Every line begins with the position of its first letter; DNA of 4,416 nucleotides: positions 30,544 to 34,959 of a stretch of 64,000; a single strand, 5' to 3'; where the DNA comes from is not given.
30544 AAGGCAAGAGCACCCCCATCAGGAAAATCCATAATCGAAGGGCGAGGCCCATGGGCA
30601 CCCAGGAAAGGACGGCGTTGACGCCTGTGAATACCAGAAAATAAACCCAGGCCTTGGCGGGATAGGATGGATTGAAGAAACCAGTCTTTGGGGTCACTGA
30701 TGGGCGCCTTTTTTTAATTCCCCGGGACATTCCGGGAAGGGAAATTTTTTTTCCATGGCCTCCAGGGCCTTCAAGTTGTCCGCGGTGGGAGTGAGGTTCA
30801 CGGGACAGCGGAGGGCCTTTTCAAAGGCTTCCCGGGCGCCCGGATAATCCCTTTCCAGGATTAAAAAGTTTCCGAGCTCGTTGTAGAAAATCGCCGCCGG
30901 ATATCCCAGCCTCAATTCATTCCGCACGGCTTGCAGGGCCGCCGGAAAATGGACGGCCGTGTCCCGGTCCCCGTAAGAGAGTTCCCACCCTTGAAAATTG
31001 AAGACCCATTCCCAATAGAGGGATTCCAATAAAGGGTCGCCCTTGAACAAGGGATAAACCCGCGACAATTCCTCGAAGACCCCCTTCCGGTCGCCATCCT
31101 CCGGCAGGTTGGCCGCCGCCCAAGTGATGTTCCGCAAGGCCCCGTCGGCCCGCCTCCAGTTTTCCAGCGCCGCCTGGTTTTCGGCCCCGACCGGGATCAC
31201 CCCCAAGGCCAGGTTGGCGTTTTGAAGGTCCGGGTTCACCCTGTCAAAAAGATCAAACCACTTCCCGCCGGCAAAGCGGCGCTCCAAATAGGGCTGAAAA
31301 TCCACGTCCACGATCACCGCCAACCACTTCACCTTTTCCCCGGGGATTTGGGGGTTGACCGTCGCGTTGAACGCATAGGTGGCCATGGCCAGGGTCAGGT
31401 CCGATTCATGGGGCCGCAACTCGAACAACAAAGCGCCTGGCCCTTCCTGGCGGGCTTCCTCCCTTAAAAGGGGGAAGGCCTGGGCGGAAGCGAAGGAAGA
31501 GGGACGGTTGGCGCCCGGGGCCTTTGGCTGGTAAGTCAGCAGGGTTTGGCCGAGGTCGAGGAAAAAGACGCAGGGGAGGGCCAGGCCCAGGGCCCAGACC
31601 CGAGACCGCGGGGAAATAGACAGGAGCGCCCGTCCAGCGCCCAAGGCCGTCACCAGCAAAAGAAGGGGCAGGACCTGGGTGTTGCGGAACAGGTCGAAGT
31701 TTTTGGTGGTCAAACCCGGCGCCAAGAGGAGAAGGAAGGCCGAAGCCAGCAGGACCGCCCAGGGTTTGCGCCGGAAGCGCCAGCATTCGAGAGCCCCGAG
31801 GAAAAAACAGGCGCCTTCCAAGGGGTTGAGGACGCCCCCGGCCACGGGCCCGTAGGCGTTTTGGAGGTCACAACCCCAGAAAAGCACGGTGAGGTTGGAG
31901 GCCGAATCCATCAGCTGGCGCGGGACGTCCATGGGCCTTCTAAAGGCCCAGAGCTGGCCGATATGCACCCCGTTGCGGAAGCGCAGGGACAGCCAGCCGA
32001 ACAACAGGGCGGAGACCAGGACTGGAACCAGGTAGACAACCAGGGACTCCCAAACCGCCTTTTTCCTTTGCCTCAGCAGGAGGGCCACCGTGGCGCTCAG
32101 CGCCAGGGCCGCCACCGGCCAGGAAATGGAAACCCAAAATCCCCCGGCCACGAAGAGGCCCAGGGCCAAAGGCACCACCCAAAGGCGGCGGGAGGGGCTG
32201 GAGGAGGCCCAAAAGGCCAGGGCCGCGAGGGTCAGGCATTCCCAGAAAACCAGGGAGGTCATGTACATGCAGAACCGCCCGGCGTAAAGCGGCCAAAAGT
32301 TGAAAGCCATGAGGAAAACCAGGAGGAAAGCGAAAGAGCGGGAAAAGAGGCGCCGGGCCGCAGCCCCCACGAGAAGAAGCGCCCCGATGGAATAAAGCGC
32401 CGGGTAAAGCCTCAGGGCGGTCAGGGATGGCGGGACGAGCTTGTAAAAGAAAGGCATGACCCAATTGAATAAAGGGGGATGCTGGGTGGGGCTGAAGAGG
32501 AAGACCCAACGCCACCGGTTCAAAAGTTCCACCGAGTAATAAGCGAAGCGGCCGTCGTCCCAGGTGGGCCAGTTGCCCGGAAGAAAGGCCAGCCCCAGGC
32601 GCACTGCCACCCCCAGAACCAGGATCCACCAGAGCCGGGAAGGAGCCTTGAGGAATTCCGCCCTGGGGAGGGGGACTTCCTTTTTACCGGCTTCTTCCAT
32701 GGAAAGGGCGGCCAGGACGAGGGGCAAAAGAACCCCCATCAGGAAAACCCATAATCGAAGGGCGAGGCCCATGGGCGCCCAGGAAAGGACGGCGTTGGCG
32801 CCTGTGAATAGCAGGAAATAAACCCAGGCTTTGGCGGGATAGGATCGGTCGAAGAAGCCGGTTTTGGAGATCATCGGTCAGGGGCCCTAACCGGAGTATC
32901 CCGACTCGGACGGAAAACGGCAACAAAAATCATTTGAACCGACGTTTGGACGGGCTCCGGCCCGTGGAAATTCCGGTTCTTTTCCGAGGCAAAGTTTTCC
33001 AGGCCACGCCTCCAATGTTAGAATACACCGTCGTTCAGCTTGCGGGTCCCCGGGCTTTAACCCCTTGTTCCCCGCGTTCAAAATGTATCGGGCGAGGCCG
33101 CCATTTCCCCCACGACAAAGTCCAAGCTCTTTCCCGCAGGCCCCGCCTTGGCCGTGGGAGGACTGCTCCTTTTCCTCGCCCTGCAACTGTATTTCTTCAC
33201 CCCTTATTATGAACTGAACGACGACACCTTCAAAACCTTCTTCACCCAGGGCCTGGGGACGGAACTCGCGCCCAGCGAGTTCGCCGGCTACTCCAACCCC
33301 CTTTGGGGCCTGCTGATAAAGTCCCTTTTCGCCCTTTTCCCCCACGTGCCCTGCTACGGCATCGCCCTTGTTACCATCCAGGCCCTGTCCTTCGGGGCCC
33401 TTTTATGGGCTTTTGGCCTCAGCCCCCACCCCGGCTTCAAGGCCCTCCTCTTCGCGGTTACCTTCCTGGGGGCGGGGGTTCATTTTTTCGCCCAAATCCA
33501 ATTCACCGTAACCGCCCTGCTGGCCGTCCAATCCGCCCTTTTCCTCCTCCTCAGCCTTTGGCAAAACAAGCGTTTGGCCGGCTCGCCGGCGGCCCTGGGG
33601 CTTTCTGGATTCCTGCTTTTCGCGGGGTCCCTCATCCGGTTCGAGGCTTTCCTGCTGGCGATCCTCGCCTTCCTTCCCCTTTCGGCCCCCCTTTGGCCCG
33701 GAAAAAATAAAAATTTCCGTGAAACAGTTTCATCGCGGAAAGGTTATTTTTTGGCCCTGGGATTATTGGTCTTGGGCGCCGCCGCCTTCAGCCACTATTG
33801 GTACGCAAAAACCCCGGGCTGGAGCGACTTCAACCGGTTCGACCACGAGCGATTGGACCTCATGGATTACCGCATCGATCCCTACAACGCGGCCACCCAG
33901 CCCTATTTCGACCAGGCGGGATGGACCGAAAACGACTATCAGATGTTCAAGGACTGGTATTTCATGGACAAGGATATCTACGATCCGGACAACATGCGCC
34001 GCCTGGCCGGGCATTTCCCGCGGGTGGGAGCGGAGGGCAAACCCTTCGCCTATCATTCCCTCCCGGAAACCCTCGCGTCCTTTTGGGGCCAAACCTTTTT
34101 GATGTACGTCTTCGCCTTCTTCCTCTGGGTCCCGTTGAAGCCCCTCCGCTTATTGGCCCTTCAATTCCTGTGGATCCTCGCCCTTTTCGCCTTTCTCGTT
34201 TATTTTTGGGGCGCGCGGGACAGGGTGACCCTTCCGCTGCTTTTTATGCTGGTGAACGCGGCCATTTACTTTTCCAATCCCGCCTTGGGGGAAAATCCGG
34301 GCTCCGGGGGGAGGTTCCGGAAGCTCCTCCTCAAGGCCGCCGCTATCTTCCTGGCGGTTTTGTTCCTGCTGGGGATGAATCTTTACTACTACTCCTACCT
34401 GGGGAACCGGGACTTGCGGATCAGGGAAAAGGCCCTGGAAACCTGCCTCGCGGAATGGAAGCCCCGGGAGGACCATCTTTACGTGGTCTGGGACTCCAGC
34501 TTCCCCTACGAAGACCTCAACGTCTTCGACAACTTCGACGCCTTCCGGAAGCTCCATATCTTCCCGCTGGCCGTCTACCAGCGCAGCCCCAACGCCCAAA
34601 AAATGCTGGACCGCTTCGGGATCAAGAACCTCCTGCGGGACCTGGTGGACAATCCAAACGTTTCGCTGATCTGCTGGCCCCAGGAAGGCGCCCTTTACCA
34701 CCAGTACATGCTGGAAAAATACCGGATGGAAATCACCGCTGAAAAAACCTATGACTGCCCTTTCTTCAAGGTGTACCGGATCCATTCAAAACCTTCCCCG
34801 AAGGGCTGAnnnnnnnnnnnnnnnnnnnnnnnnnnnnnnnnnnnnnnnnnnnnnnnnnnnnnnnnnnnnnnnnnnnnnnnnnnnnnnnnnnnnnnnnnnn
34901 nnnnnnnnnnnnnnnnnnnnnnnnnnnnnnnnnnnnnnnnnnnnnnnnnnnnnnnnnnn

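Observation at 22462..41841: Array of six paralogous PMT/TMTC-like GT-C glycosyltransferases with TPR tails, coupled to the hpnCDE squalene genes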

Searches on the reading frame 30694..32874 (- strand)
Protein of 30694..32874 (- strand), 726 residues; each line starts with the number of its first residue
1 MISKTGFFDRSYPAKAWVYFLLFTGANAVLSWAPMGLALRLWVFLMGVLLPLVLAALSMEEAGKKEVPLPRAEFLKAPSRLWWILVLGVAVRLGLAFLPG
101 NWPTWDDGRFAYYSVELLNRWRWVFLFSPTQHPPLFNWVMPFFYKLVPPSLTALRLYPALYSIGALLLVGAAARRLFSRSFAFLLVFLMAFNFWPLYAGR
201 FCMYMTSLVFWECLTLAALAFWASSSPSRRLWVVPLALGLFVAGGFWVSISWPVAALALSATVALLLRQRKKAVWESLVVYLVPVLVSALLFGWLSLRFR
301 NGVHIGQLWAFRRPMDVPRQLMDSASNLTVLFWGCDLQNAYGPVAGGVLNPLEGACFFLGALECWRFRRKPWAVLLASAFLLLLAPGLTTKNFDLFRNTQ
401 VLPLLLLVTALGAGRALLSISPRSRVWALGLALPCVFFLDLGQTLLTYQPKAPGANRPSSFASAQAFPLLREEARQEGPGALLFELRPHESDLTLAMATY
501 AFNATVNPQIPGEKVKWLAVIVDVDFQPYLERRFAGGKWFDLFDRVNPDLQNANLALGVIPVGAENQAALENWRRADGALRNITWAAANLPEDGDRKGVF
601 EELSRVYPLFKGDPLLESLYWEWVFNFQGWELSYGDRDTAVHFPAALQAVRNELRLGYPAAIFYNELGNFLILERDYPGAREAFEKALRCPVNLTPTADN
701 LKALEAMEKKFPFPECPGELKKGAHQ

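Call 4: search_protein_families(library=pfam, proteins=[window:30694-32874:-], max_evalue=1)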
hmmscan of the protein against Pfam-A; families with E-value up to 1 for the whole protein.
window:30694-32874:- (726 aa): 4 families
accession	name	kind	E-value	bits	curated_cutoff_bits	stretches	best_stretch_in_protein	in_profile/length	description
PF13231.12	PMT_2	-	6.4e-06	26.9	26.1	1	131-292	1-154/160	Dolichyl-phosphate-mannose-protein mannosyltransferase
PF07719.23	TPR_2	-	0.002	18.5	27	1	662-689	2-29/34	Tetratricopeptide repeat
PF13432.12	TPR_16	-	0.0035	18.2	32.7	1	643-689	13-59/65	Tetratricopeptide repeat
PF00515.34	TPR_1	-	0.047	14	27.8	1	662-689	2-29/34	Tetratricopeptide repeat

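Call 5: search_protein_families(library=ncbifam, proteins=[window:30694-32874:-], max_evalue=1)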
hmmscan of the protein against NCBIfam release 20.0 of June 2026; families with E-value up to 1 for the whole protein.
window:30694-32874:- (726 aa): 1 family
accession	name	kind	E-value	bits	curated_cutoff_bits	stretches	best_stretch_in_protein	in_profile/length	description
TIGR02917.1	PEP_TPR_lipo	equivalog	0.032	12.1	312.2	1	659-710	463-514/899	XrtA/PEP-CTERM system TPR-repeat protein PrsT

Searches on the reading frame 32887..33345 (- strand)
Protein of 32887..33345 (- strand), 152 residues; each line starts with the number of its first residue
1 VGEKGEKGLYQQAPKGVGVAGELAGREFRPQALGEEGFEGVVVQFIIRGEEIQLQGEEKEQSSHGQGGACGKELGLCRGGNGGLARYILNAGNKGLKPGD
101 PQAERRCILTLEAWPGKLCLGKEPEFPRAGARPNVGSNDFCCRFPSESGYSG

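Call 8: search_protein_families(library=ncbifam, proteins=[window:32887-33345:-], max_evalue=0.01)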
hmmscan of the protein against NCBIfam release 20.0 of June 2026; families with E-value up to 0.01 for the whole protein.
window:32887-33345:- (152 aa): 0 families

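Call 25: search_protein_families(library=pfam, proteins=[window:32887-33345:-], max_evalue=0.01)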
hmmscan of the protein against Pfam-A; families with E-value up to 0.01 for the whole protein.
window:32887-33345:- (152 aa): 0 families

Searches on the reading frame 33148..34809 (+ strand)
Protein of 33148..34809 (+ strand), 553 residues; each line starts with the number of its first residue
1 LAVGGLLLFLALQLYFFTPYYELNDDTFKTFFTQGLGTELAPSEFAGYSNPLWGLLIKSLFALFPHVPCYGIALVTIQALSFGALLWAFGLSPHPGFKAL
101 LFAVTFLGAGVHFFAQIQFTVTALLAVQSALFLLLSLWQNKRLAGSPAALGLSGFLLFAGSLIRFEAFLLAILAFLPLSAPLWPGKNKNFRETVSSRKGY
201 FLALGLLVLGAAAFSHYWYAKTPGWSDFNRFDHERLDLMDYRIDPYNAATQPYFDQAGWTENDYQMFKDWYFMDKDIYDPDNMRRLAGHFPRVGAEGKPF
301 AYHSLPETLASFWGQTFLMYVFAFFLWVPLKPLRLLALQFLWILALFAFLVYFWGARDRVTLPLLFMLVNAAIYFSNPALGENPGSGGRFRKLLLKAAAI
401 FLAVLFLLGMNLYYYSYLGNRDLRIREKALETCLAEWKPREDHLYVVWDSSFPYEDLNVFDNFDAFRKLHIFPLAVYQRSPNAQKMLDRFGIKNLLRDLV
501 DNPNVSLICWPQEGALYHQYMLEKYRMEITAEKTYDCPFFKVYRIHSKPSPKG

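Call 4: search_protein_families(library=pfam, proteins=[window:33148-34809:+], max_evalue=1)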
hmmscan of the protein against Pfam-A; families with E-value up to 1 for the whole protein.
window:33148-34809:+ (553 aa): 0 families

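Call 5: search_protein_families(library=ncbifam, proteins=[window:33148-34809:+], max_evalue=1)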
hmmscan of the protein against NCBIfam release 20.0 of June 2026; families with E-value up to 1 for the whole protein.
window:33148-34809:+ (553 aa): 1 family
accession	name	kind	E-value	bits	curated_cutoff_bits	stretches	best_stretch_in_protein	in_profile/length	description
NF006248.0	PRK08386.1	subfamily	0.06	13.3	92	1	115-162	75-121/151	putative monovalent cation/H+ antiporter subunit B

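Call 56: find_homologous_proteins(query=window:33148-34809:+, max_evalue=0.001)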
Query window:33148-34809:+ (553 aa): 15 proteins with E <= 0.001 among 8000 candidates.
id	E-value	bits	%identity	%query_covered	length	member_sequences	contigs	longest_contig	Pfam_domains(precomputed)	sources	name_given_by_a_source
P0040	0.0e+0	1270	100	100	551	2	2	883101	-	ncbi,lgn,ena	-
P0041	2.9e-217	741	61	98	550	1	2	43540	-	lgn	-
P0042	5.1e-211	720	59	99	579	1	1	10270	-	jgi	-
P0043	2.4e-197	675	58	97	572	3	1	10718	-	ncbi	-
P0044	4.7e-184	631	53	100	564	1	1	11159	-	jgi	jgi:hypothetical protein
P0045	2.8e-179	616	51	98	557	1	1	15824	-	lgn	-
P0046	9.3e-175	601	51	98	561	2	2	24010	-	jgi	-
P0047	9.6e-127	442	41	96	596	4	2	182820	-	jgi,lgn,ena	jgi:hypothetical protein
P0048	1.2e-113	399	37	96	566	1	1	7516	-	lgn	-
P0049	5.3e-102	361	36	96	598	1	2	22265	-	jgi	jgi:hypothetical protein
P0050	2.4e-94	335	37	96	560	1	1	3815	-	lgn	-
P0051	5.1e-33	133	26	99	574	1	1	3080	-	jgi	jgi:hypothetical protein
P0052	2.4e-15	74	24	93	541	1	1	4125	-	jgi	jgi:hypothetical protein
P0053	2.0e-12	65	23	95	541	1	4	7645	-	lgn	-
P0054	2.0e-4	38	22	50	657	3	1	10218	-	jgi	jgi:hypothetical protein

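Call 63: predict_structure(alignment_id=A3)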
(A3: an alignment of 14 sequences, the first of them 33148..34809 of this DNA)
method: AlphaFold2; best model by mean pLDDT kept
length: 553 residues; sequences in the alignment: 14
mean_pLDDT: 83.2   pTM: 0.86
mean pLDDT of the five models: 83.2, 80.2, 79.8, 77.6, 77.6
residues with pLDDT >= 90: 171; 70-90: 315; 50-70: 60; < 50: 7
segments of 3 or more residues with pLDDT < 50: none
pLDDT, mean of each block of 10 residues (from residue 1): 75 88 76 67 75 88 84 91 93 89 87 86 95 90 82 95 92 90 60 75 92 88 80 73 73 90 86 80 83 53 73 84 85 88 88 73 90 85 58 82 87 89 92 87 87 85 74 78 81 89 93 93 91 93 86 47
secondary structure, 60 per line:
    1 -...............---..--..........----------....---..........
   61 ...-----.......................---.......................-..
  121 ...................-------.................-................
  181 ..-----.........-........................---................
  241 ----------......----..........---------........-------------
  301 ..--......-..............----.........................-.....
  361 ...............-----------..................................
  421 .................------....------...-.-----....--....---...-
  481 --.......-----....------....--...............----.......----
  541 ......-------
elements in order: H2-16 H24-33 H44-47 H51-63 H69-91 H95-115 H119-139 H147-163 H165-182 H188-196 H198-221 H225-240 H251-256 H261-270 H280-287 H305-310 H312-325 H330-354 H358-375 H387-437 E444-447 H464-467 E470-473 H483-489 H495-498 E505-508 H511-525 E530-536 E541-546
